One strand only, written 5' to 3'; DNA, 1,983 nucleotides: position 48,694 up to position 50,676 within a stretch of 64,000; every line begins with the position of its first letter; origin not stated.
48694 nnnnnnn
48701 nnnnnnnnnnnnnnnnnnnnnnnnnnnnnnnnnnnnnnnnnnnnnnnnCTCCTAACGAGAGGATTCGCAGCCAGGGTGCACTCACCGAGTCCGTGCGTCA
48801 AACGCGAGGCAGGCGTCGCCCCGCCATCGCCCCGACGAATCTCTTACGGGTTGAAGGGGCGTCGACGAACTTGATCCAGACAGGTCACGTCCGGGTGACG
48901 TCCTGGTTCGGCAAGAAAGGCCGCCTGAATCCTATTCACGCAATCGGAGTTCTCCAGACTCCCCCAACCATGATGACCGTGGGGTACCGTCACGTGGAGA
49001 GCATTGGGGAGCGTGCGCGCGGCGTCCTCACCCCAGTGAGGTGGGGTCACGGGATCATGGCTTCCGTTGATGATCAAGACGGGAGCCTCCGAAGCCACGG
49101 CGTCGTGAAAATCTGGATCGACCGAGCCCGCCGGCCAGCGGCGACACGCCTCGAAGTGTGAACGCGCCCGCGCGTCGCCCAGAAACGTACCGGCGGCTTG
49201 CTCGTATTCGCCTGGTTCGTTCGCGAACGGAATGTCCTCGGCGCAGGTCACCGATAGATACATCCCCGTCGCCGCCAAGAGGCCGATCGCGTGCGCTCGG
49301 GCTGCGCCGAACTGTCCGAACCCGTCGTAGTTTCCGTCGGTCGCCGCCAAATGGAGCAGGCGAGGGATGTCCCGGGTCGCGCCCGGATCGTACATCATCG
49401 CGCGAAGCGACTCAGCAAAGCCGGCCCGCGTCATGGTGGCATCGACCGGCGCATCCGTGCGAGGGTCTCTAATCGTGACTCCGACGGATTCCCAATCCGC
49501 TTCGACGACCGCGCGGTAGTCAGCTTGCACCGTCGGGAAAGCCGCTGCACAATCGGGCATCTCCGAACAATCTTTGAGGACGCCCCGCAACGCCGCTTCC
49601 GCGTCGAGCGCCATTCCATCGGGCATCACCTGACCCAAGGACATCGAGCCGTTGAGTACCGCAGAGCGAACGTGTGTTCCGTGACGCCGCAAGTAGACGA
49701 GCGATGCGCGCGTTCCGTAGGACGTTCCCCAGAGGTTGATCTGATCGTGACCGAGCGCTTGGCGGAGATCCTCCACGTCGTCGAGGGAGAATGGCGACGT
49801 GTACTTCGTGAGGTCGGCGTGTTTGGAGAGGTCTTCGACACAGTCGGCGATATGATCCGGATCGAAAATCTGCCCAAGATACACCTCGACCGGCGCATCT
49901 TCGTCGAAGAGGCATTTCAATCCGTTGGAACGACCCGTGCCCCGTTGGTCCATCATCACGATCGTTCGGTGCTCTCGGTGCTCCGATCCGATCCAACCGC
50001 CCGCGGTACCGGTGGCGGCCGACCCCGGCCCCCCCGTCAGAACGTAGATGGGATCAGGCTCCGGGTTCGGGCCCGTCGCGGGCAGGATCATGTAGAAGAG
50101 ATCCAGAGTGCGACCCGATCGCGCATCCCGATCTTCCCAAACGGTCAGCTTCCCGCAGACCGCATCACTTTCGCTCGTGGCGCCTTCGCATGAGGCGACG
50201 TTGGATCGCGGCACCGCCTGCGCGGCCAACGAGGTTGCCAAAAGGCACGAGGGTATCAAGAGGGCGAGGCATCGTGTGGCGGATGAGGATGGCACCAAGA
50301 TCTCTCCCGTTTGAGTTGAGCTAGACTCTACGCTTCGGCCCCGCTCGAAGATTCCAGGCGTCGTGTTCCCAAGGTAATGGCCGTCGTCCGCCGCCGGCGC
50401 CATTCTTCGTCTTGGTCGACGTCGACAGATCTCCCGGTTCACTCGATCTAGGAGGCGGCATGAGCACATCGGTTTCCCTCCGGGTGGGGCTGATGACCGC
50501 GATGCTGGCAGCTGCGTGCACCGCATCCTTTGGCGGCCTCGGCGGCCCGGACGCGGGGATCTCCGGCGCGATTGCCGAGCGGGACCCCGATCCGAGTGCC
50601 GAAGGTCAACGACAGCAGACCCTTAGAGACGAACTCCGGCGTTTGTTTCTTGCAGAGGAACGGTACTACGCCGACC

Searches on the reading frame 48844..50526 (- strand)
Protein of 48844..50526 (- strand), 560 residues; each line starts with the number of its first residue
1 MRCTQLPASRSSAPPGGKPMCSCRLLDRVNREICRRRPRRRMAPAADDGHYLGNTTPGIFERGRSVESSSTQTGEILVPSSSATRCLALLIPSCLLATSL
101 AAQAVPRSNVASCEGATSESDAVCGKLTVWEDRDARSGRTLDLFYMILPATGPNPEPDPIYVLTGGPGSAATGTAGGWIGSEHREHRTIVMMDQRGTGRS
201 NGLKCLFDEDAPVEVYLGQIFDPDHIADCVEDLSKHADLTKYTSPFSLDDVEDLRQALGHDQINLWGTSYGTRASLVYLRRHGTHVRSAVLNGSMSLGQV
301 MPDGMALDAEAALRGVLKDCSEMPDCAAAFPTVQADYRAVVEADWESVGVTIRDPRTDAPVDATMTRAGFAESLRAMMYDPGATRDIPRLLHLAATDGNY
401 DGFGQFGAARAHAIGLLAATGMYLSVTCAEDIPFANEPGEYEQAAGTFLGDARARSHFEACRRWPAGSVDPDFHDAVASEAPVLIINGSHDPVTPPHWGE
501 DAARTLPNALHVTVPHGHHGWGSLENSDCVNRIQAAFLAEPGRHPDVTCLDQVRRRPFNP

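Call 41: search_protein_families(library=pfam, proteins=[window:48844-50526:-], max_evalue=0.001)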
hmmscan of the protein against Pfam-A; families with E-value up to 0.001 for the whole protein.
window:48844-50526:- (560 aa): 3 families
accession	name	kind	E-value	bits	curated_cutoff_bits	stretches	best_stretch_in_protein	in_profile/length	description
PF00561.26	Abhydrolase_1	-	6.7e-22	78.8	25.8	2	159-306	2-118/245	alpha/beta hydrolase fold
PF08386.16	Abhydrolase_4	-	4.5e-17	62.5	21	1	450-549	5-103/103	TAP-like protein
PF12146.15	Hydrolase_4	-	1.9e-06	27.8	27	0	189-299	34-114/239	Serine aminopeptidase, S33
